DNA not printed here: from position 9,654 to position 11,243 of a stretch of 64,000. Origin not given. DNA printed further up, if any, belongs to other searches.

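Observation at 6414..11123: Porin-multiheme cytochrome operon resembling an extracellular electron transfer conduit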

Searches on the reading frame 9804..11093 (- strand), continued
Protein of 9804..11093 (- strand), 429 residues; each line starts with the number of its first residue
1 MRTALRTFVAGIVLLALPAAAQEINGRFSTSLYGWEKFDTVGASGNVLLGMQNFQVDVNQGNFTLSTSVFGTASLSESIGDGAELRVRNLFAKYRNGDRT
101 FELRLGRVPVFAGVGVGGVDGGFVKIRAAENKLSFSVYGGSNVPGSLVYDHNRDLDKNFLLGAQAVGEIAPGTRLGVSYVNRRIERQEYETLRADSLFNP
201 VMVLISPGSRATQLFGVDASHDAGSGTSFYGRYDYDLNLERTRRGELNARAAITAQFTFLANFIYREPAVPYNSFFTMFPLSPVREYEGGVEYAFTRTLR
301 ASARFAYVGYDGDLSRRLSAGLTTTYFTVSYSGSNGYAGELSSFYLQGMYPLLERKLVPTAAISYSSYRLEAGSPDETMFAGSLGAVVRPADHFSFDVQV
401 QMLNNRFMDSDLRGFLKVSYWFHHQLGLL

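Call 81: fold_search(model_id=the predicted structure, library=pdb)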
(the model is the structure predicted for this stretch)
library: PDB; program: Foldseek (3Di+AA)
matches with E <= 10: 964; with E <= 0.001: 338
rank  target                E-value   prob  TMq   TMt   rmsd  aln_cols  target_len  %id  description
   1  9fy9_D                6.2e-11  1.00  0.55  0.37   8.9       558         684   11  Cryo-EM structure of the type 1 chaperone-usher pilus FimD-tip complex (FimDHGFC) - Conformer 1 (released 2025-06-04)
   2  5ldt_A                1.1e-10  1.00  0.40  0.42  11.8       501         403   11  Crystal Structures of MOMP from Campylobacter jejuni (released 2016-10-26)
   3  3rfz_E                3.3e-10  1.00  0.46  0.28  16.5       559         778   11  Crystal structure of the FimD usher bound to its cognate FimC:FimH substrate (released 2011-06-01)
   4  5ldv                  5.0e-10  1.00  0.41  0.43  10.3       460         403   13  Crystal Structures of MOMP from Campylobacter jejuni (released 2016-10-26)
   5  7vtz                  8.8e-10  1.00  0.39  0.38  16.5       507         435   10  Chitoporin from Escherichia coli (released 2022-11-09)
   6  2vqi_A                1.1e-09  1.00  0.49  0.45  13.1       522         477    8  Structure of the P pilus usher (PapC) translocation pore (released 2008-05-27)
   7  3rfz_B                1.9e-09  1.00  0.45  0.28  16.6       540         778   12  Crystal structure of the FimD usher bound to its cognate FimC:FimH substrate (released 2011-06-01)
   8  3rbh_A                2.0e-09  1.00  0.41  0.41  11.2       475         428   11  Structure of alginate export protein AlgE from Pseudomonas aeruginosa (released 2011-07-27)
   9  9bog_D                2.0e-09  1.00  0.51  0.30  16.4       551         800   11  Structural basis for adhesin secretion by the outer-membrane usher in type 1 pili (released 2024-10-09)
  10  5dl8_A                2.4e-09  1.00  0.44  0.47  11.5       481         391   10  Crystal structure of Acinetobacter baumannii OccAB4 (released 2016-02-03)
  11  7vu2                  2.6e-09  1.00  0.40  0.40  16.4       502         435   11  Chitoporin from Serratia marcescens (released 2022-11-09)
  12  7lhg_C                2.7e-09  1.00  0.53  0.31  15.5       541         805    9  Cryo-EM structure of E. coli P pilus tip assembly intermediate PapC-PapD-PapK-PapG in the first conformation (released 2021-08-11)
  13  9fw9_D                3.9e-09  1.00  0.48  0.33  14.2       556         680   11  Cryo-EM structure of the type 1 pilus assembly platform as part of the FimA-bound chaperone-usher pilus complex (FimDH (released 2025-06-04)
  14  3syb                  5.7e-09  1.00  0.36  0.37  17.5       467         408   10  Crystal structure of Pseudomonas aeruginosa OccD3 (OpdP) (released 2012-02-08)
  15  6e14_D                6.6e-09  1.00  0.49  0.29  14.2       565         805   10  Handover mechanism of the growing pilus by the bacterial outer membrane usher FimD (released 2018-10-17)
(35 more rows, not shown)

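Call 85: search_protein_families(library=ncbifam, proteins=[L033:3410-4900:+, L033:6442-7893:+, L033:10485-11717:+, L027:553-2763:+, L027:2553-4853:+], max_evalue=0.001)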
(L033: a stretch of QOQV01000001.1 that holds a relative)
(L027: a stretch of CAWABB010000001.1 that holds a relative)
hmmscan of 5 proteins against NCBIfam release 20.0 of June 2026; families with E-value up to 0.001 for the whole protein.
L033:3410-4900:+ (496 aa): 4 families
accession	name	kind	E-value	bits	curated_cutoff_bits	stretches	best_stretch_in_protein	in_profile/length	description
TIGR03153.1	cytochr_NrfH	equivalog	1.4e-14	54.3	134.2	1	102-208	6-110/138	cytochrome c nitrite reductase small subunit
NF011606.0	PRK15032.1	equivalog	1.2e-06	27.9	455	1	91-184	10-107/390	pentaheme c-type cytochrome TorC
NF047727.1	4hemeCytCCctA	equivalog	5.8e-05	23.2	180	1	423-494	34-105/109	tetraheme c-type cytochrome CctA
TIGR02162.1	torC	equivalog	0.00095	18.5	478.2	1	92-186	10-109/387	pentaheme c-type cytochrome TorC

L033:6442-7893:+ (483 aa): 9 families
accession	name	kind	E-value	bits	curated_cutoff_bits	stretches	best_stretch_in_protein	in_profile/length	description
TIGR03508.1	decahem_SO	subfamily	8.6e-18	64.7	192.2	3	180-355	14-178/258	DmsE family decaheme c-type cytochrome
NF041028.1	decahem_GSU2203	exception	2e-12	46.9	325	1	97-353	36-254/317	GSU2203 family decaheme c-type cytochrome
TIGR01905.1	paired_CXXCH_1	subfamily_domain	4.6e-12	45.7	25.2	1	318-354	5-39/41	doubled CXXCH domain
NF041198.1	UshA_like_PCGU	equivalog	1.4e-08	33.8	275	0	291-319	408-436/519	UshA-like (seleno)protein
NF008659.0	PRK11659.1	equivalog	1.8e-05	24.5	184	1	28-174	40-179/188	cytochrome c nitrite reductase pentaheme subunit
TIGR03146.1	cyt_nit_nrfB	equivalog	0.00013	22.2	166.6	0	31-106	81-143/145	cytochrome c nitrite reductase pentaheme subunit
NF008339.0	PRK11125.1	equivalog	0.00057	18.7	595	1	51-119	276-340/487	ammonia-forming cytochrome c nitrite reductase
NF040967.1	cytc_ExtN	equivalog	0.00088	18.2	200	0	118-327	29-232/415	selenite/tellurite reduction operon c-type cytochrome ExtN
TIGR02161.1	napC_nirT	subfamily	0.00099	19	310.6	1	12-75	22-89/185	periplasmic nitrate (or nitrite) reductase c-type cytochrome, NapC/NirT family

L033:10485-11717:+ (410 aa): 1 family
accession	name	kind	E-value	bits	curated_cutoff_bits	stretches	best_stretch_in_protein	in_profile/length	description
TIGR01904.2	GSu_C4xC__C2xCH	domain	2e-11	43.5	27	1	301-366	14-62/73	CxxxxCH/CxxCH domain c-type cytochrome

L027:553-2763:+ (736 aa): 8 families
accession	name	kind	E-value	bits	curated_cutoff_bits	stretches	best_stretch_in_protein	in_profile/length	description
TIGR03508.1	decahem_SO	subfamily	1.5e-18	67.2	192.2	3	105-229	72-177/258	DmsE family decaheme c-type cytochrome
NF008659.0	PRK11659.1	equivalog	5.1e-11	42.6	184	0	41-141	73-168/188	cytochrome c nitrite reductase pentaheme subunit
TIGR01583.1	formate-DH-gamm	equivalog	3.5e-10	40.2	115.85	1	503-684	4-171/204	formate dehydrogenase subunit gamma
TIGR03146.1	cyt_nit_nrfB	equivalog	3e-07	30.8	166.6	0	391-427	109-142/145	cytochrome c nitrite reductase pentaheme subunit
TIGR02125.1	CytB-hydogenase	equivalog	3.5e-07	29.9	121.5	1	509-688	8-194/212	Ni/Fe-hydrogenase, b-type cytochrome subunit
TIGR04257.1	nanowire_3heme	domain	2.3e-06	27.6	40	0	390-431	22-63/75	c(7)-type cytochrome triheme domain-containing protein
TIGR03153.1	cytochr_NrfH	equivalog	9.3e-06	25.7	134.2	0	156-200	97-135/138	cytochrome c nitrite reductase small subunit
TIGR02161.1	napC_nirT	subfamily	2.4e-05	24.3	310.6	0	106-144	48-86/185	periplasmic nitrate (or nitrite) reductase c-type cytochrome, NapC/NirT family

L027:2553-4853:+ (766 aa): 7 families
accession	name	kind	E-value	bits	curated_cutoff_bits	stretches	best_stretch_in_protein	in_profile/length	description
TIGR03508.1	decahem_SO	subfamily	1.1e-24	87.3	192.2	4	494-663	15-176/258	DmsE family decaheme c-type cytochrome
NF041028.1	decahem_GSU2203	exception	5.8e-16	58.6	325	3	169-359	38-208/317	GSU2203 family decaheme c-type cytochrome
NF008659.0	PRK11659.1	equivalog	9.8e-12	44.9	184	1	107-180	75-148/188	cytochrome c nitrite reductase pentaheme subunit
TIGR03146.1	cyt_nit_nrfB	equivalog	6.8e-08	32.9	166.6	0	108-182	41-124/145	cytochrome c nitrite reductase pentaheme subunit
TIGR04257.1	nanowire_3heme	domain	1.6e-05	24.9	40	0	555-608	15-63/75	c(7)-type cytochrome triheme domain-containing protein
TIGR03153.1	cytochr_NrfH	equivalog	0.00028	21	134.2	0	532-579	93-134/138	cytochrome c nitrite reductase small subunit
TIGR01905.1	paired_CXXCH_1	subfamily_domain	0.0004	20.3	25.2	0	330-360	8-38/41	doubled CXXCH domain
